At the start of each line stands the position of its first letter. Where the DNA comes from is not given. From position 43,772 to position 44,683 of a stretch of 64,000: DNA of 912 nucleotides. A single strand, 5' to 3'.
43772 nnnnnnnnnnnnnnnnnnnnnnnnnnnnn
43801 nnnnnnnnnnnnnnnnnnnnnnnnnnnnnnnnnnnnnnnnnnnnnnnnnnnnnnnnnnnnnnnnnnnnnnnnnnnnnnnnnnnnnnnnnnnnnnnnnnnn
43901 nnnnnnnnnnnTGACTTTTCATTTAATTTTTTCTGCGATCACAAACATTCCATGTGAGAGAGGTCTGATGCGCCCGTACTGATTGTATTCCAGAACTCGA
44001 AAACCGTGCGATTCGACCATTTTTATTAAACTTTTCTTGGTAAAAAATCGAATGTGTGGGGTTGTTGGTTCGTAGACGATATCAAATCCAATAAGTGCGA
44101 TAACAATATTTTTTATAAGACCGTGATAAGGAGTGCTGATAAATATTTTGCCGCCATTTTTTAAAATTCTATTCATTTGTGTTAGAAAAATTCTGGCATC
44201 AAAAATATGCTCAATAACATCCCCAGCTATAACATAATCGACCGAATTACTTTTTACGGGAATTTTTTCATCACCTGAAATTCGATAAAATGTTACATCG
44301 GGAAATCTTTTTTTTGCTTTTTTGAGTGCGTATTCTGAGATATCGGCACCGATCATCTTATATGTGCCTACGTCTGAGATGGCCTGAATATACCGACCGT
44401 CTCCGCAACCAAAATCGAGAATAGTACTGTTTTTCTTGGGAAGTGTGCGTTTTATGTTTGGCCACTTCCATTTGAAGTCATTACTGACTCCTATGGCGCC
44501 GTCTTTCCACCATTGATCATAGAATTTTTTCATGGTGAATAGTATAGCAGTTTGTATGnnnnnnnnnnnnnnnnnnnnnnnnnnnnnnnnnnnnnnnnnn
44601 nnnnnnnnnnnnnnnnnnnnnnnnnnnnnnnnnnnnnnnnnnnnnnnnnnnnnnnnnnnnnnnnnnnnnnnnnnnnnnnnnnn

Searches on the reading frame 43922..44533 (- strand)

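Call 7: search_protein_families(library=pfam, proteins=[window:43922-44533:-], max_evalue=0.01)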
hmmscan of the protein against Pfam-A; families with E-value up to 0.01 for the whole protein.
window:43922-44533:- (204 aa): 16 families
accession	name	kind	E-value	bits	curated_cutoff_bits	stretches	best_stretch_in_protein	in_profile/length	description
PF13489.12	Methyltransf_23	-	6.4e-21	75.2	27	1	26-182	12-163/164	Methyltransferase domain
PF08241.18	Methyltransf_11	-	3e-19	69.9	21.2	1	39-132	1-95/95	Methyltransferase domain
PF13847.12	Methyltransf_31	-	1.3e-16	61.1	27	1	33-136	2-113/145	Methyltransferase domain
PF13649.12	Methyltransf_25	-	1.8e-16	61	27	1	38-128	1-97/97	Methyltransferase domain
PF08242.18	Methyltransf_12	-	5.3e-15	56.4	30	1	39-130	1-98/98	Methyltransferase domain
PF01209.24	Ubie_methyltran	-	4.1e-12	46.4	20.1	1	20-132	33-151/233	ubiE/COQ5 methyltransferase family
PF03291.22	mRNA_G-N7_MeTrfase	-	4.5e-06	26.4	26.6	1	34-81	61-108/315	mRNA (guanine-N(7))-methyltransferase domain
PF08003.17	Methyltransf_9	-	1.9e-05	24.3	23.8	1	21-134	101-219/315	Protein of unknown function (DUF1698)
PF05148.21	Methyltransf_8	-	2.6e-05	24.6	27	1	33-133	71-157/219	Hypothetical methyltransferase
PF06325.19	PrmA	-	4.2e-05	23.6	22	1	32-133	159-259/296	Ribosomal protein L11 methyltransferase (PrmA)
PF07021.18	MetW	-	5e-05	23.4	21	1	33-141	12-116/193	Methionine biosynthesis protein MetW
PF02353.26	CMAS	-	0.0006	19.6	27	1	34-184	62-216/273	Mycolic acid cyclopropane synthetase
PF01728.25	FtsJ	-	0.002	18.5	24.1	1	32-83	19-70/181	FtsJ-like methyltransferase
PF05175.20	MTS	-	0.0023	18.1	23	1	30-132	26-138/170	Methyltransferase small domain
PF23525.1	Methyltransf_36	-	0.0027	17.4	27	0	32-55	38-61/268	AprA MT2-like domain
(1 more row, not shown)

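Call 33: search_protein_families(library=ncbifam, proteins=[window:43922-44533:-], max_evalue=0.01)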
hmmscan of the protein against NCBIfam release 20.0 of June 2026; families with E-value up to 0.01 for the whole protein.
window:43922-44533:- (204 aa): 43 families (the best 25 are shown)
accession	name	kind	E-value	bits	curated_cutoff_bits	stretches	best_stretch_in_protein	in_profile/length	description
NF045667.1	MTase_DVU1556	equivalog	9.2e-17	61.2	155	1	33-181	21-163/213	DVU_1556 family methyltransferase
TIGR01934.1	MenG_MenH_UbiE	subfamily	1.7e-14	53.6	158.35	1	14-132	19-141/223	ubiquinone/menaquinone biosynthesis methyltransferase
NF001244.0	PRK00216.1-5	equivalog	2e-13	50.2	216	1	14-132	28-153/236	bifunctional demethylmenaquinone methyltransferase/2-methoxy-6-polyprenyl-1,4-benzoquinol methylase UbiE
TIGR01983.1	UbiG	equivalog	4.3e-13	49.1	102.95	1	34-183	49-205/228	bifunctional 2-polyprenyl-6-hydroxyphenol methylase/3-demethylubiquinol 3-O-methyltransferase UbiG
TIGR02072.1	BioC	equivalog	1.3e-12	48.1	184.95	1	33-183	33-176/244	malonyl-ACP O-methyltransferase BioC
NF008300.0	PRK11088.1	equivalog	1.9e-12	47.2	303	1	27-135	78-182/272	23S rRNA (guanine(745)-N(1))-methyltransferase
NF001243.0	PRK00216.1-4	equivalog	5.5e-10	39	235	1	13-131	26-150/237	demethylmenaquinone methyltransferase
TIGR02752.1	MenG_heptapren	equivalog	1.3e-09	37.9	419.85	1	11-131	22-148/231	demethylmenaquinone methyltransferase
NF008823.0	PRK11873.1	subfamily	2.1e-09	37.3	263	1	34-133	77-182/272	arsenite methyltransferase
NF041536.1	ArsM_DUF2284_UU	exception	3.1e-09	35.7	575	1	34-133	76-181/459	arsenite methyltransferase/DUF2284 domain selenoprotein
TIGR02081.1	metW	equivalog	1.2e-08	34.7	189.5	1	33-182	12-164/194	methionine biosynthesis protein MetW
NF041537.1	ArsM_AhpD_UU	exception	1.3e-07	30.8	510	1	34-133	76-181/345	arsenite methyltransferase/AhpD domain selenoprotein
NF047649.1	MTase_UXPK_star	exception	1.7e-07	30.5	460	1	36-132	79-181/283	methyltransferase/UXPK-star double selenoprotein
NF001241.0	PRK00216.1-2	equivalog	3e-07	30.3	327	1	16-133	33-148/231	demethylmenaquinone methyltransferase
NF011650.0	PRK15068.1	equivalog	3.3e-07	29.5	209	1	21-134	108-227/324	tRNA 5-methoxyuridine(34)/uridine 5-oxyacetic acid(34) synthase CmoB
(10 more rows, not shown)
